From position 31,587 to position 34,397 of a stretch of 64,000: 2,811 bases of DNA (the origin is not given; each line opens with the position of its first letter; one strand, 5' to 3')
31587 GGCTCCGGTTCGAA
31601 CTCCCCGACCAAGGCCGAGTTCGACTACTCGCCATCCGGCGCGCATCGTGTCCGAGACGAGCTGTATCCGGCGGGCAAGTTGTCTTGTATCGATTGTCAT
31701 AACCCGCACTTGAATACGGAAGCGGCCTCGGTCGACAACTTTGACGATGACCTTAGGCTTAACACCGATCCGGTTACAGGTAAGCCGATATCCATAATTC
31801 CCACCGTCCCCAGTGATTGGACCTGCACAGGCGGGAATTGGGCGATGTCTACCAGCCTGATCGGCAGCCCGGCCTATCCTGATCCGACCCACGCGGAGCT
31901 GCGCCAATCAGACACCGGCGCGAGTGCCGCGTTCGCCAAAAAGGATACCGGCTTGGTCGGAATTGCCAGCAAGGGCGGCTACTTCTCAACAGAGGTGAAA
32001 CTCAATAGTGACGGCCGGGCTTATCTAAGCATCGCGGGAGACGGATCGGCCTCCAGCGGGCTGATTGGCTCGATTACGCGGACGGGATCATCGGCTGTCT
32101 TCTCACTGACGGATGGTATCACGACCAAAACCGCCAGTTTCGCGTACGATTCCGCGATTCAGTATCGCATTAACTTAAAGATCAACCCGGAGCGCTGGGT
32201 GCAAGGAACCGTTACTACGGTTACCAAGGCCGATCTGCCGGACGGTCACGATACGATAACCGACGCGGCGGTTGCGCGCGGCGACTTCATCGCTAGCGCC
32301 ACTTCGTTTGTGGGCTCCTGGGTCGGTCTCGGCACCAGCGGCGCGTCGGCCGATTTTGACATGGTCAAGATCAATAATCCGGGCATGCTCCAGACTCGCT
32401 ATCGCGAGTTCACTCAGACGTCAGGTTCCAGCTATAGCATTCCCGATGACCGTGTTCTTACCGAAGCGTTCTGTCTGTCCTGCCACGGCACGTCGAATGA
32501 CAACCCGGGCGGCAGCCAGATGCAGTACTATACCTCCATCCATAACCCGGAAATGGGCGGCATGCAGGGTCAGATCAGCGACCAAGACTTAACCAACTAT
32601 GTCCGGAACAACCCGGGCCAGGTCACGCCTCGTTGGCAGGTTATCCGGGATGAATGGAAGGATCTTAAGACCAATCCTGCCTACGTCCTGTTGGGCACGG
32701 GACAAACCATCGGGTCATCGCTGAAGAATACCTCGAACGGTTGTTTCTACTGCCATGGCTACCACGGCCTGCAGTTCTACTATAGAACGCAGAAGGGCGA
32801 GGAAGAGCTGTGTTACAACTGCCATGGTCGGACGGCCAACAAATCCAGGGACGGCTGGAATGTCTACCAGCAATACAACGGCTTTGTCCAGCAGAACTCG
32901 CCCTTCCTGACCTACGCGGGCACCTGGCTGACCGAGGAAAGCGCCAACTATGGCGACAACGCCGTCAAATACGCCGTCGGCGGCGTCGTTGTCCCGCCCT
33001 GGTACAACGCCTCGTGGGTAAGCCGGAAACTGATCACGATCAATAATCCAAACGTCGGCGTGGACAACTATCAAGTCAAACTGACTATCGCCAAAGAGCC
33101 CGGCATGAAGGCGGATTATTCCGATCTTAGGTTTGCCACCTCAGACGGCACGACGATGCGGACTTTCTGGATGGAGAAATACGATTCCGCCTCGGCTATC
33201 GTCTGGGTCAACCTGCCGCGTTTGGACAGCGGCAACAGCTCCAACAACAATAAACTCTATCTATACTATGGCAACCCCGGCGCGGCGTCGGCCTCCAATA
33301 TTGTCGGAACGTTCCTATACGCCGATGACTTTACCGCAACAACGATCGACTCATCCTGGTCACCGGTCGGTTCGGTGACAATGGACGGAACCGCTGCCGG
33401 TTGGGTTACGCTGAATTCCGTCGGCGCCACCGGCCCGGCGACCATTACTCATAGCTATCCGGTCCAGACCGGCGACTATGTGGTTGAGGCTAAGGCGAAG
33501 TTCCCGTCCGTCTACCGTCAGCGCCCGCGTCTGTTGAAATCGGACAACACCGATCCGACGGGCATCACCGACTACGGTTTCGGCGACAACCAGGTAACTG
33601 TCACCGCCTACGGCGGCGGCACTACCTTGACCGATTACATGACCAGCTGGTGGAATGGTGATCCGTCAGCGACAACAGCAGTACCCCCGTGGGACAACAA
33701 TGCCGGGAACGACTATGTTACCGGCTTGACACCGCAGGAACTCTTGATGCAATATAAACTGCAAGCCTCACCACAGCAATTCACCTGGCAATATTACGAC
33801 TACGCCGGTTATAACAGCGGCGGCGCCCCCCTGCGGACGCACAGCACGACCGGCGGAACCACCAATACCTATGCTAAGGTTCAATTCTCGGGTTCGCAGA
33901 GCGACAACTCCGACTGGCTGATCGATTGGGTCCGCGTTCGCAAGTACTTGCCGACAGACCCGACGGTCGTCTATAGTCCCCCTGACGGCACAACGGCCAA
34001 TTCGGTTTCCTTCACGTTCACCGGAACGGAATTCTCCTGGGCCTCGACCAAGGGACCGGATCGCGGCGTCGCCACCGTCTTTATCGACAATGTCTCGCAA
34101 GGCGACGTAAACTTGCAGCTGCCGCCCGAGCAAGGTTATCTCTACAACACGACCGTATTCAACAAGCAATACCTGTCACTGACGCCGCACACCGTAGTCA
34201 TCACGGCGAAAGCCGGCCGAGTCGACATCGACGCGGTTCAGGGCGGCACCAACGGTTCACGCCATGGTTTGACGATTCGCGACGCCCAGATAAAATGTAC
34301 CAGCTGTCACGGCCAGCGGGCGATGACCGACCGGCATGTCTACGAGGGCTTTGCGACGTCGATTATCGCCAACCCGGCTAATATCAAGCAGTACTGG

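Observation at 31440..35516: OmcS-like heme module of the giant protein is split by DUF2341, lectin-like and beta-module insertions and carries a CX3CH site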

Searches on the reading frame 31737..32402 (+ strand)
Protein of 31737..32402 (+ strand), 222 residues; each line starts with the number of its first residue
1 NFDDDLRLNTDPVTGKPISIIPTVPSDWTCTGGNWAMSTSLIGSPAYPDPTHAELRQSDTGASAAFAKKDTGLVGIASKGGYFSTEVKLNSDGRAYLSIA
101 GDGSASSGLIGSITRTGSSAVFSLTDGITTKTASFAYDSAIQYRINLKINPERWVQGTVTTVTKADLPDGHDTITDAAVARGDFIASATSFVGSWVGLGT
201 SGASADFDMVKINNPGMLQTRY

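Call 43: search_protein_families(library=pfam, proteins=[window:31737-32402:+], max_evalue=5)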
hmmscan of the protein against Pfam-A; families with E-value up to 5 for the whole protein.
window:31737-32402:+ (222 aa): 0 families

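Call 60: search_solved_structures(query=A6, max_evalue=10, show_alignments=1)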
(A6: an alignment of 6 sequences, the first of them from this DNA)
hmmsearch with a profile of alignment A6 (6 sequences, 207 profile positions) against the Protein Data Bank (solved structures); distinct sequences matched with E-value up to 10: 27.
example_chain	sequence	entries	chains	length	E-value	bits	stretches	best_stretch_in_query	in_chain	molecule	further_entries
2jhs_A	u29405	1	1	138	0.047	16.7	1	89-163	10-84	RHO GDP-DISSOCIATION INHIBITOR 1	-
2jht_A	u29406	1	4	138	0.064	16.2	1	89-148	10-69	RHO GDP-DISSOCIATION INHIBITOR 1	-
1ft3_A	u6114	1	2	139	0.071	16.1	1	89-150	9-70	RHO GDP-DISSOCIATION INHIBITOR 1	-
2jhz_A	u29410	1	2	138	0.082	15.9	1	89-147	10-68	RHO GDP-DISSOCIATION INHIBITOR 1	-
2jhx_A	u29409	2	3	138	0.084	15.8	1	89-147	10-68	RHO GDP-DISSOCIATION INHIBITOR 1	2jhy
2jhw_A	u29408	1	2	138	0.094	15.7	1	89-147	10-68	RHO GDP-DISSOCIATION INHIBITOR 1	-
2jhu_A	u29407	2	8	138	0.097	15.6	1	89-147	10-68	RHO GDP-DISSOCIATION INHIBITOR 1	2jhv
1fso_A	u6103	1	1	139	0.097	15.6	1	89-147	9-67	RHO GDP-DISSOCIATION INHIBITOR 1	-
1qvy_A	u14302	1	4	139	0.099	15.6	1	89-147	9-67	Rho GDP-dissociation inhibitor 1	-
1kmt_A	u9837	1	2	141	0.1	15.6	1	89-147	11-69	Rho GDP-dissociation inhibitor 1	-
1rho_A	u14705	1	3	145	0.1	15.6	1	89-146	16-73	RHO GDP-DISSOCIATION INHIBITOR 1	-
2ji0_A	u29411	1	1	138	0.11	15.4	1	89-146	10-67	RHO GDP-DISSOCIATION INHIBITOR 1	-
2n80_B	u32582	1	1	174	0.12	15.3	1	88-146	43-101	Rho GDP-dissociation inhibitor 1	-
1fst_A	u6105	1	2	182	0.13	15.2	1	89-146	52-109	RHO GDP-DISSOCIATION INHIBITOR 1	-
2bxw_A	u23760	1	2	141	0.15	15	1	89-145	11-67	RHO GDP-DISSOCIATION INHIBITOR 1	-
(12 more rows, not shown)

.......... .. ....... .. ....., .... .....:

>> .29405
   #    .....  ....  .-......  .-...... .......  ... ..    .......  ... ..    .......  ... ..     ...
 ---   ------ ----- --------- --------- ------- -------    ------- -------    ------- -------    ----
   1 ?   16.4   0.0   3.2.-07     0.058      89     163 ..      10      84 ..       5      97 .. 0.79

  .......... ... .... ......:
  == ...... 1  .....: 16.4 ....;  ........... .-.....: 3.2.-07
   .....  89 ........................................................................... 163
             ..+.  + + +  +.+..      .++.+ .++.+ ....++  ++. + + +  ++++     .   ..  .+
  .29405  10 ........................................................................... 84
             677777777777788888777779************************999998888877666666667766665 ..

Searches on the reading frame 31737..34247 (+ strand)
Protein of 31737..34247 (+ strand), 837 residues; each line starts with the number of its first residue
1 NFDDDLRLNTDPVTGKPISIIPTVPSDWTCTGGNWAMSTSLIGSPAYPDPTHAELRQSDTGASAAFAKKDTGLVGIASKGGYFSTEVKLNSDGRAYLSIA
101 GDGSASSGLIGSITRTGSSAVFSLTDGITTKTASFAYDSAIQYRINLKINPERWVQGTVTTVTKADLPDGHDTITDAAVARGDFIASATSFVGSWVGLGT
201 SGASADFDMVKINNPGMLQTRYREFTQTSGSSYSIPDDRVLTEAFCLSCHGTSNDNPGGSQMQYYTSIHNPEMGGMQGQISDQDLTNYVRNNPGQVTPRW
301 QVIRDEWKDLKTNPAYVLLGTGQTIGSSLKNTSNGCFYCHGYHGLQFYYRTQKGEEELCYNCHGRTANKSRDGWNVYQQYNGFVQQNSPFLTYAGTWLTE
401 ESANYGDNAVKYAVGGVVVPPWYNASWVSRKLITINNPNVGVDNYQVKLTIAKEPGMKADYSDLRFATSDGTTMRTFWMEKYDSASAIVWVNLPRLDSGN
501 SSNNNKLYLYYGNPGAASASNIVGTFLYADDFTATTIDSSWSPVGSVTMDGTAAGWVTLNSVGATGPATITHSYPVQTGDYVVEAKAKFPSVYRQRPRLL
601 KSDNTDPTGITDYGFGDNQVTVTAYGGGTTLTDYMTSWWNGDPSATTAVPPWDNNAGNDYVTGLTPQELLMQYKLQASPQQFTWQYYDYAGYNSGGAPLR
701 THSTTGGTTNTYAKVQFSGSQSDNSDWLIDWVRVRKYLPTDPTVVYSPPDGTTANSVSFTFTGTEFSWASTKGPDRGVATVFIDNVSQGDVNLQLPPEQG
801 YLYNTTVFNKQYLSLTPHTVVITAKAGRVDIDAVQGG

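Call 62: find_homologous_proteins(query=window:31737-34247:+, max_evalue=0.001)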
Query window:31737-34247:+ (837 aa): 3 proteins with E <= 0.001 among 8000 candidates.
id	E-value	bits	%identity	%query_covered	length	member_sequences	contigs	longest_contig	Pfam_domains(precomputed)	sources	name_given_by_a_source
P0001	5.4e-205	701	47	89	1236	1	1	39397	PF09699.16,PF10102.15,PF14522.12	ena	-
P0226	2.9e-21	94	43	17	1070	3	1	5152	PF13360.14,PF10102.15,PF00041.28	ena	-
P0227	1.9e-13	68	34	8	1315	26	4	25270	PF19906.5,PF17957.8,PF13750.13,PF17996.8,PF19078.7,PF19077.7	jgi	jgi:hypothetical protein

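Call 77: predict_structure(alignment_id=A7)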
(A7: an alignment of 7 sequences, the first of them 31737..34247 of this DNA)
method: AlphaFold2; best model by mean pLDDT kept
length: 837 residues; sequences in the alignment: 7
mean_pLDDT: 47.6   pTM: 0.32
mean pLDDT of the five models: 47.6, 47.5, 47.4, 47.4, 46.0
residues with pLDDT >= 90: 24; 70-90: 190; 50-70: 96; < 50: 527
segments of 3 or more residues with pLDDT < 50: 1-26, 38-54, 165-175, 212-308, 310-313, 315-426, 517-754, 772-775, 796-803, 832-837
pLDDT, mean of each block of 10 residues (from residue 1): 28 37 45 60 30 49 70 56 76 87 76 92 91 90 80 79 47 56 83 79 71 33 32 28 23 23 22 24 26 31 44 43 41 27 22 23 22 21 28 39 40 35 49 80 79 78 73 63 76 76 77 54 25 24 25 24 25 30 43 28 25 23 22 24 29 27 37 44 43 38 34 27 31 39 40 53 71 61 83 54 63 79 67 41
secondary structure, 60 per line:
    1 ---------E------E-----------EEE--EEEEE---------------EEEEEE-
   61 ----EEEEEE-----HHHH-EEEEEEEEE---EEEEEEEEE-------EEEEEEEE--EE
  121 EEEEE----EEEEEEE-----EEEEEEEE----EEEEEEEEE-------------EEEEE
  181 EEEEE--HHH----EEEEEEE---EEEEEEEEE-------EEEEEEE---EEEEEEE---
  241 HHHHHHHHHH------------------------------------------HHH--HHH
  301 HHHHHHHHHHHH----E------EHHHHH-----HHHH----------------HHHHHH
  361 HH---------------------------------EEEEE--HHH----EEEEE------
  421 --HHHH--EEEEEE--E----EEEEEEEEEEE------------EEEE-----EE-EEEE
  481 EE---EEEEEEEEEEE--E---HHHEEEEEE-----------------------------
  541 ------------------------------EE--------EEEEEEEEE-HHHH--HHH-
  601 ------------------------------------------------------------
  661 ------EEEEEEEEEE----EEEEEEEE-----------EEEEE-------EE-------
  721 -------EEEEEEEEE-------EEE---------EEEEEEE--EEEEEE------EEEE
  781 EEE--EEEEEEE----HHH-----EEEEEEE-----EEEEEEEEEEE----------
elements in order (helices of 4 or more, strands of 3 or more residues): E29-31 E34-38 E54-59 E65-70 H76-79 E81-89 E93-101 E109-116 E119-125 E130-136 E142-149 E154-162 E176-185 E195-201 E205-213 E221-227 E231-237 H241-250 H298-312 H325-329 H335-338 H355-362 E396-400 E410-414 H423-426 E429-434 E442-452 E465-468 E477-482 E486-496 E506-511 E581-589 H591-594 E667-676 E681-688 E700-704 E728-736 E744-746 E756-762 E765-770 E777-783 E786-792 E805-811 E817-827

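Call 79: fold_search(model_id=the predicted structure, library=pdb)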
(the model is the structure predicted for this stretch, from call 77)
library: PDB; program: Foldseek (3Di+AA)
matches with E <= 10: 1333; with E <= 0.001: 131
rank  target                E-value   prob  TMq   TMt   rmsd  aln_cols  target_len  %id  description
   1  5eyx_B                1.3e-05  1.00  0.15  0.45   6.8       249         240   12  Monoclinic Form of Centrolobium tomentosum seed lectin (CTL) complexed with Man1-3Man-OMe. (released 2016-03-16)
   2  4b1m_C                1.8e-05  1.00  0.15  0.64   4.9       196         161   14  CARBOHYDRATE BINDING MODULE CBM66 FROM BACILLUS SUBTILIS (released 2012-12-12)
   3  5eyx_A                1.8e-05  1.00  0.15  0.46   6.7       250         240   12  Monoclinic Form of Centrolobium tomentosum seed lectin (CTL) complexed with Man1-3Man-OMe. (released 2016-03-16)
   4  1qnw_A                1.8e-05  1.00  0.15  0.45   6.2       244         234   13  lectin II from Ulex europaeus (released 1999-11-23)
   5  1fx5_B                1.9e-05  1.00  0.14  0.40   7.0       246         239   10  CRYSTAL STRUCTURE ANALYSIS OF ULEX EUROPAEUS LECTIN I (released 2001-01-17)
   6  1qnw_B                2.2e-05  1.00  0.15  0.46   6.3       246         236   13  lectin II from Ulex europaeus (released 1999-11-23)
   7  3zyr_B                2.2e-05  1.00  0.15  0.43   6.7       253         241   12  Structure of the lectin from Platypodium elegans in complex with heptasaccharide (released 2012-01-11)
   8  9qc8_B                2.4e-05  1.00  0.15  0.11   8.1       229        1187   10  BoNT-NTNH-HA70 complex from Clostridium botulinum Serotype B1 (released 2025-09-10)
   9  5z5d                  2.5e-05  1.00  0.14  0.22   6.2       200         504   18  Crystal structure of a thermostable glycoside hydrolase family 43 {beta}-1,4-xylosidase from Geobacillus thermoleovorans (released 2018-04-25)
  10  5u38_A                2.9e-05  1.00  0.14  0.40   7.0       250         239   12  Crystal structure of native lectin from Platypodium elegans seeds (PELa) complexed with Man1-3Man-OMe. (released 2017-10-04)
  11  5kxd_A                4.2e-05  1.00  0.16  0.44   6.8       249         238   10  Wisteria floribunda lectin in complex with GalNAc(beta1-4)GlcNAc (LacdiNAc) at pH 6.5 (released 2016-09-14)
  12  1gnz                  4.2e-05  1.00  0.14  0.40   7.3       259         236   10  LECTIN I-B4 FROM GRIFFONIA SIMPLICIFOLIA (GS I-B4)METAL FREE FORM (released 2001-11-29)
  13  2gnb_A                4.4e-05  1.00  0.15  0.44   7.2       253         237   13  EDTA-treated (2 weeks) P. angolensis lectin (released 2006-07-25)
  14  3n7l                  4.4e-05  1.00  0.13  0.23  14.3       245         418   11  Crystal structure of botulinum neurotoxin serotype D/C VPI 5993 binding domain (released 2010-09-08)
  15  8hlc_A                4.4e-05  0.99  0.11  0.09  16.8       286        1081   11  S protein of SARS-CoV-2 in complex with 3711 (released 2024-06-05)
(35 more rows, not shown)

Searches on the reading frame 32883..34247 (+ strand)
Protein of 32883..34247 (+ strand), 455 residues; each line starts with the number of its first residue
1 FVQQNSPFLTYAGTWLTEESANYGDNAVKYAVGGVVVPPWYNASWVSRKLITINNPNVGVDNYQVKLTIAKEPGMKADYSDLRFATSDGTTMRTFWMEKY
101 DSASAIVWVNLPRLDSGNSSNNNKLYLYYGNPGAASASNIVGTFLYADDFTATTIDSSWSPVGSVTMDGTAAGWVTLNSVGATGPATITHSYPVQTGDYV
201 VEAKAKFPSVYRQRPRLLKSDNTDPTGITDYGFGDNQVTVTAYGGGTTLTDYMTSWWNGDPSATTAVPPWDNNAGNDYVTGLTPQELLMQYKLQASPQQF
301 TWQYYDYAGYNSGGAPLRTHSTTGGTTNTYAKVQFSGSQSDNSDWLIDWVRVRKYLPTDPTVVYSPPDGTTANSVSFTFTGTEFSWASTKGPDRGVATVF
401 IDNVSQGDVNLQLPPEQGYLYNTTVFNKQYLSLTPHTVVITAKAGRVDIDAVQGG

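Call 43: search_protein_families(library=pfam, proteins=[window:32883-34247:+], max_evalue=5)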
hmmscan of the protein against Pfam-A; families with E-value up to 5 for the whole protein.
window:32883-34247:+ (455 aa): 2 families
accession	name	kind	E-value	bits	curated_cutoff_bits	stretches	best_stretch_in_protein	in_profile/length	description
PF10102.14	DUF2341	-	1.2e-17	64.6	23.4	1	78-159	1-81/84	Domain of unknown function (DUF2341)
PF17996.7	CE2_N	-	0.17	12.4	27.9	1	371-415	18-59/108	Carbohydrate esterase 2 N-terminal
